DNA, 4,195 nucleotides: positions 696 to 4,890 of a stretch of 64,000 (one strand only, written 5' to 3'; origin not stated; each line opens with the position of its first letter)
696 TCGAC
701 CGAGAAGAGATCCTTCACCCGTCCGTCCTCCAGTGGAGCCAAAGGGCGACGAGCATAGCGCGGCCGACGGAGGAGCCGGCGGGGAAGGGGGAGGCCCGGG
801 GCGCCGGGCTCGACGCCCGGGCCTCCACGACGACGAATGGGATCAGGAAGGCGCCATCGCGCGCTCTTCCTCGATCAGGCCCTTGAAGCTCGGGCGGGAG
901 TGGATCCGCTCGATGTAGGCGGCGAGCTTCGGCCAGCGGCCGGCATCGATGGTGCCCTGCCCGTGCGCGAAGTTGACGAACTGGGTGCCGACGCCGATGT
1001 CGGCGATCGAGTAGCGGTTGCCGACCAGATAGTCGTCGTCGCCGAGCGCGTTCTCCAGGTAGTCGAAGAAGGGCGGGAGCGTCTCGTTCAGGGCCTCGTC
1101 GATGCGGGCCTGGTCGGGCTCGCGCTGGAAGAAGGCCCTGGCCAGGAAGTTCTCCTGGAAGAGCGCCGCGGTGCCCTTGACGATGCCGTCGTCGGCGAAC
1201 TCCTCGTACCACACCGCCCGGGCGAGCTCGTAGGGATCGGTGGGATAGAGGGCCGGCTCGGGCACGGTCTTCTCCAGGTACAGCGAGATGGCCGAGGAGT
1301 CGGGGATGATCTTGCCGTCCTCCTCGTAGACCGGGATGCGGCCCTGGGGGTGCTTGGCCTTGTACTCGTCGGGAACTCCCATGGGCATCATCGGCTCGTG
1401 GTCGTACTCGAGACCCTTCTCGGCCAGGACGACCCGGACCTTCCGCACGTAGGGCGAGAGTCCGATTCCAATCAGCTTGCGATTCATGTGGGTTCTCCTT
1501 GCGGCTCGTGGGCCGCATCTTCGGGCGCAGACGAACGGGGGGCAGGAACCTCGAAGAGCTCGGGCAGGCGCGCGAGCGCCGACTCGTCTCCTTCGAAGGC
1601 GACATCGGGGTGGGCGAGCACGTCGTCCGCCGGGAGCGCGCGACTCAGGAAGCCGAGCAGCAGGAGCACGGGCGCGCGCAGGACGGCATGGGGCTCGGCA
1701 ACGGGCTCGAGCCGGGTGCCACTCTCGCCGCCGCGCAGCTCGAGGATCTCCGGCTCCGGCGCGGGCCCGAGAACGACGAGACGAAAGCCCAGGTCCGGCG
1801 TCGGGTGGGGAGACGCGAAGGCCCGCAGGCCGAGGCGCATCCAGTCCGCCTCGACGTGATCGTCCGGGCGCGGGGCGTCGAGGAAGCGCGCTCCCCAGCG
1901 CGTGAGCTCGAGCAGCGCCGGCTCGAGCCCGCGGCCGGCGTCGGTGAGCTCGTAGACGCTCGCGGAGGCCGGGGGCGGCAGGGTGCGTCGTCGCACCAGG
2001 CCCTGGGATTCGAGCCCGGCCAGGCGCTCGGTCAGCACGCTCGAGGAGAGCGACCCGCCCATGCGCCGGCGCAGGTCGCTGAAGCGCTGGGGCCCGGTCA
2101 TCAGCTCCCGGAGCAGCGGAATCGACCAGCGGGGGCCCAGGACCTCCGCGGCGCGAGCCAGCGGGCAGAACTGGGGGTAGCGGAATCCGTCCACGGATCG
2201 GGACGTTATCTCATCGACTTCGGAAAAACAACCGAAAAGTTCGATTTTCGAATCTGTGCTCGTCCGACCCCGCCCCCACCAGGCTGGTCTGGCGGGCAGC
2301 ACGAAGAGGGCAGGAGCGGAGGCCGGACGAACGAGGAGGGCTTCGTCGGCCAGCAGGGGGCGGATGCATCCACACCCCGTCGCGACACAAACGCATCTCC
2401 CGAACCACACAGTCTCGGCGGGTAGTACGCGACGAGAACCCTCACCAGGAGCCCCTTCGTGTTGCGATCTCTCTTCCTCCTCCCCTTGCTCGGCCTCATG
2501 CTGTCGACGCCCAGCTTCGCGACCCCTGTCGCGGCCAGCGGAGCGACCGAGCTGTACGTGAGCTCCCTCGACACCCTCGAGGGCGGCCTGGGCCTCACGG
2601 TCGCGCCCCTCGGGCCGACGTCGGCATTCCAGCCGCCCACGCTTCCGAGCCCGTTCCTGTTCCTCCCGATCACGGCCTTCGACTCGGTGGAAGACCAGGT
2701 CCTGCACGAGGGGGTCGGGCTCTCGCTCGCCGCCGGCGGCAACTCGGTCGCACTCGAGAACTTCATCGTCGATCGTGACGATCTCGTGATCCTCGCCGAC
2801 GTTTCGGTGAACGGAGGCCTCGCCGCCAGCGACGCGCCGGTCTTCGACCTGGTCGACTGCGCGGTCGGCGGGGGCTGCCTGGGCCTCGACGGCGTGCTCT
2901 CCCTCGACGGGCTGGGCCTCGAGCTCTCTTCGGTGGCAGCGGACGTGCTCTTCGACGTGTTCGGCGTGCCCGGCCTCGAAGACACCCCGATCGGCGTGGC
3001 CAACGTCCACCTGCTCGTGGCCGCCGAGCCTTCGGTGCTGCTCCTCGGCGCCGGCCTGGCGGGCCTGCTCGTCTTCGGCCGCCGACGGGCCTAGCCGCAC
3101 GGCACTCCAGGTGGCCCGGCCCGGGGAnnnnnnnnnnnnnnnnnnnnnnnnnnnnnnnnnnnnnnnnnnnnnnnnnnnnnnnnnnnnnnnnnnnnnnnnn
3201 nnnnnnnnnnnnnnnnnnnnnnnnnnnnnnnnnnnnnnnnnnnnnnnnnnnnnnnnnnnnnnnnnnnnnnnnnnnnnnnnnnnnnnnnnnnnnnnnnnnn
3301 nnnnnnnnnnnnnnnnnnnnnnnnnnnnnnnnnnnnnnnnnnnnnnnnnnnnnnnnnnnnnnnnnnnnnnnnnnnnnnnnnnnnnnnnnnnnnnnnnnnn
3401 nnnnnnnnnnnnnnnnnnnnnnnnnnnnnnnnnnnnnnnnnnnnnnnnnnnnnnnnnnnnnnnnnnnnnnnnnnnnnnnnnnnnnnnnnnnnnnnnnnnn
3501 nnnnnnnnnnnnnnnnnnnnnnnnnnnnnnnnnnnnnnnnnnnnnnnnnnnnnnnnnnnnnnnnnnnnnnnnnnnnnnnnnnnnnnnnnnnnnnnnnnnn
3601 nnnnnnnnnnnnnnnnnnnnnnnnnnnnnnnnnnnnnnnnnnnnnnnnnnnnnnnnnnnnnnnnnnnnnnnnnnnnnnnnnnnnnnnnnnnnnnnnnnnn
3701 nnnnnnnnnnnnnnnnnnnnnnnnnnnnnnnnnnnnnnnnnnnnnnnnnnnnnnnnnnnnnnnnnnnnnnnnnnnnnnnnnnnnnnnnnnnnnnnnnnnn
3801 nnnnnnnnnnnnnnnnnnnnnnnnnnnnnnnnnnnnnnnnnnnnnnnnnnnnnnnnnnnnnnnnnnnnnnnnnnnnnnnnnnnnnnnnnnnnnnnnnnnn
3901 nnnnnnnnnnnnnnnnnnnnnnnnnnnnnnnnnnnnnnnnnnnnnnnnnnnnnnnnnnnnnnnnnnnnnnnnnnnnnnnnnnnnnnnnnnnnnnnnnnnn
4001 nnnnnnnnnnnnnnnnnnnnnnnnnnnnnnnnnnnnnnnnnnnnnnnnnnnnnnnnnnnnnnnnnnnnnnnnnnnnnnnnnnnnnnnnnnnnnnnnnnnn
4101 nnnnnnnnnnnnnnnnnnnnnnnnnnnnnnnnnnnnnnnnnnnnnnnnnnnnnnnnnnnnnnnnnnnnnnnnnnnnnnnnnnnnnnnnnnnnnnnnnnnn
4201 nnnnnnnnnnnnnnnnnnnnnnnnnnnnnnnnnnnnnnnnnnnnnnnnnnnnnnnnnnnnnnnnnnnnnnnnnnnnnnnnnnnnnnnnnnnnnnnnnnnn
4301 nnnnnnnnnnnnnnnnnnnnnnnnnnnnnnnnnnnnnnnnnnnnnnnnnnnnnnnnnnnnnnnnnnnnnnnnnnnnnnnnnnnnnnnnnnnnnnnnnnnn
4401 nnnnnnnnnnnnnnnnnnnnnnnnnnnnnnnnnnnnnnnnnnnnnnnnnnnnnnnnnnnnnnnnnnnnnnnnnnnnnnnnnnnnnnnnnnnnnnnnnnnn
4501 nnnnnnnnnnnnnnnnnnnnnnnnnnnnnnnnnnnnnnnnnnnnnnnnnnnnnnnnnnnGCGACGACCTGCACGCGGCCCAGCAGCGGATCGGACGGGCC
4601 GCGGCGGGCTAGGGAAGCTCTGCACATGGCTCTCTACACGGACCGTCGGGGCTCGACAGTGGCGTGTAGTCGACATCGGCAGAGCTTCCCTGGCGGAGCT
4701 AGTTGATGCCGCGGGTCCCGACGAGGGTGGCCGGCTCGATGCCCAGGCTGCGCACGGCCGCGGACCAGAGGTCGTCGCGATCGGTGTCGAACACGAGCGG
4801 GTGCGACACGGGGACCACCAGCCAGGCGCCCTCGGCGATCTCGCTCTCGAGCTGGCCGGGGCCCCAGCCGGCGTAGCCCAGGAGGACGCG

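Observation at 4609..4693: New ~85-bp MITE/REP-like palindromic element family (copy 1), providing the stop codon of the upstream gene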

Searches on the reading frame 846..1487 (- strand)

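Call 79: search_protein_families(library=pfam, alignment_id=A3, max_evalue=0.00001)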
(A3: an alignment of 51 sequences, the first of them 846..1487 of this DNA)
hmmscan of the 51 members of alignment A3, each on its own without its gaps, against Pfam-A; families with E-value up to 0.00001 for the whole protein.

A. member 1, window:846-1487:- (214 aa): 6 families
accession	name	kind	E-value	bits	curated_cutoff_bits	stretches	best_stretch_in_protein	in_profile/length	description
PF13417.12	GST_N_3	-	4.4e-20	72.2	22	1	5-78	1-74/75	Glutathione S-transferase, N-terminal domain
PF13409.12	GST_N_2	-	5.3e-15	56.2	25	1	11-73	2-69/70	Glutathione S-transferase, N-terminal domain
PF14497.11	GST_C_3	-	3.8e-12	46.8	21.6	1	116-203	9-99/104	Glutathione S-transferase, C-terminal domain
PF02798.26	GST_N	-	3.6e-09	37.3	20.9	1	5-72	5-75/76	Glutathione S-transferase, N-terminal domain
PF13410.11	GST_C_2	-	5.7e-08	33.2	24.9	1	133-194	7-69/69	Glutathione S-transferase, C-terminal domain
PF00043.30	GST_C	-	9.8e-08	32.6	20.7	1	121-199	19-93/93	Glutathione S-transferase, C-terminal domain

B. families by the number of members that match (of 51 scanned): 77 families (the first 25 are shown)
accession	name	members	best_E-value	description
PF00296.26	Bac_luciferase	2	1.4e-70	Luciferase-like monooxygenase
PF03453.22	MoeA_N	2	1.8e-46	MoeA N-terminal region (domain I and II)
PF00994.29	MoCF_biosynth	2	5e-28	Probable molybdopterin binding domain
PF03454.20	MoeA_C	2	2.8e-15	MoeA C-terminal region (domain IV)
PF00330.25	Aconitase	1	4.4e-139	Aconitase family (aconitate hydratase)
PF01212.27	Beta_elim_lyase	1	2.7e-97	Beta-eliminating lyase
PF05673.19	DUF815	1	2.7e-94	Protein of unknown function (DUF815)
PF13347.12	MFS_2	1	4.8e-82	MFS/sugar transport protein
PF19676.4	DUF6178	1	5.4e-71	Family of unknown function (DUF6178)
PF02540.23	NAD_synthase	1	2e-67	NAD synthase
PF00933.27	Glyco_hydro_3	1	2e-65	Glycosyl hydrolase family 3 N terminal domain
PF11376.13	DUF3179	1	4.2e-64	Protein of unknown function (DUF3179)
PF04333.18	MlaA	1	6.7e-59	MlaA lipoprotein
PF02730.20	AFOR_N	1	3.3e-57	Aldehyde ferredoxin oxidoreductase, N-terminal domain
PF01314.23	AFOR_C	1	4e-54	Aldehyde ferredoxin oxidoreductase, domains 2 & 3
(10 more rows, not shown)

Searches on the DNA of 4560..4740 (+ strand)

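Call 29: search_dna_similar(query=window:4605-4697:+, collection=plasmids, mode=distant, max_evalue=10, max_rows=30)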
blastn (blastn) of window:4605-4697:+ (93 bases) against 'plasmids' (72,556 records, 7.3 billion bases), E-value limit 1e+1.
Records with a match: 14; places in all: 14; records where one place covers at least 80% of the query: 0.
Best place of each record, by identity: >=99% 4; 95-99% 1; 90-95% 2; 80-90% 7.
By first word of the organism name: Paracoccus 4; Shinella 2; Sphingomonas 1; Azospirillum 1; Sinorhizobium 1; Haloarcula 1; Halostella 1; Rubrobacter 1; Rhizobium 1; Salinibaculum 1.
By predicted mobility (MOB-suite, as given by PLSDB): non-mobilizable 12; conjugative 1; mobilizable 1.
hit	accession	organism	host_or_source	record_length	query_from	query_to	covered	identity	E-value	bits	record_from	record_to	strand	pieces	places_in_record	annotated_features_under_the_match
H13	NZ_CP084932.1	Sphingomonas morindae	mixed culture,Noni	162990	37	75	42%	80.5%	9e+0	37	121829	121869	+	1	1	conjugal transfer protein TraF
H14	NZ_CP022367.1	Azospirillum sp. TSH58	single cell,paddy soils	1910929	28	60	35%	85.7%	9e+0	36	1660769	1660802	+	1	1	record has no annotation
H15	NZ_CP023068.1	Sinorhizobium sojae CCBAU 05684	G.max,nodule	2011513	58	89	34%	84.4%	9e+0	37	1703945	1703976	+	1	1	record has no annotation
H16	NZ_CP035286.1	Paracoccus versutus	whole organism,soil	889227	41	72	34%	84.4%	9e+0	37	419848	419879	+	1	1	SDR family oxidoreductase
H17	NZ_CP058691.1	Paracoccus pantotrophus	pure culture,sewage sludge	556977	41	72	34%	84.4%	9e+0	37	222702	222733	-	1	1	SDR family oxidoreductase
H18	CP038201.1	Paracoccus ferrooxidans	single cell,bioreactor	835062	41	72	34%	84.4%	9e+0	37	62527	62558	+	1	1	SDR family oxidoreductase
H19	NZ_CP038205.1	Paracoccus pantotrophus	single cell,soil associated with ...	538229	41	72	34%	84.4%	9e+0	37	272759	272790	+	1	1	SDR family oxidoreductase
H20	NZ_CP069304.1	Shinella sp. PSBB067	monoisolate,Minnesota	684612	67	91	27%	92.0%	3e+0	37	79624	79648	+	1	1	GMC family oxidoreductase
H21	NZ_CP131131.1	Shinella zoogloeoides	isolate,Activated charcoal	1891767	67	91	27%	92.0%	3e+0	37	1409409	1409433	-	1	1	none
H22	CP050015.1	Haloarcula sp. JP-L23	-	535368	30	52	25%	95.8%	9e+0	37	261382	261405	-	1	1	carbohydrate ABC transporter permease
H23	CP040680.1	Halostella pelagica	pure culture,isolated from salted brown ...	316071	49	67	20%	100.0%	9e+0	36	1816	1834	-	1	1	record has no annotation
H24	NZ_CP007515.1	Rubrobacter radiotolerans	-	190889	72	90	20%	100.0%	9e+0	36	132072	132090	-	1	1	none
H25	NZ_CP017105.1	Rhizobium gallicum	Phaseolus vulgaris,Whole ...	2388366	61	79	20%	100.0%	9e+0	36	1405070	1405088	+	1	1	none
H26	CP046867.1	Salinibaculum litoreum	pure culture,isolated from salted brown ...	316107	49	67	20%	100.0%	9e+0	36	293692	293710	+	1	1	record has no annotation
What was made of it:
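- Tried and rejected: BLAST of the window copy against plasmids (call 29): nothing meaningful.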

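Call 81: search_rna_families(source=window, start=4560, end=4740, threshold=evalue, max_evalue=1)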
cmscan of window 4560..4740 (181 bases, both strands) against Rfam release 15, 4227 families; matches with E-value up to 1: 2.
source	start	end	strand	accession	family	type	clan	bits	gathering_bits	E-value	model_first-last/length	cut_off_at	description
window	4607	4694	-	RF03982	mir-4865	Gene; miRNA;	-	23.1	100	0.016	1-84/84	no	mir-4865 microRNA precursor family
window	4607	4705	+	RF00679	mir-210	Gene; miRNA;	-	14.9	50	0.66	1-96/96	no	mir-210 microRNA precursor family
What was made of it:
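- On Correia / ERIC / RUP / BOX and any Rfam family: Only chance hits to microRNA hairpins, far below threshold, at E <= 1 (call 81).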
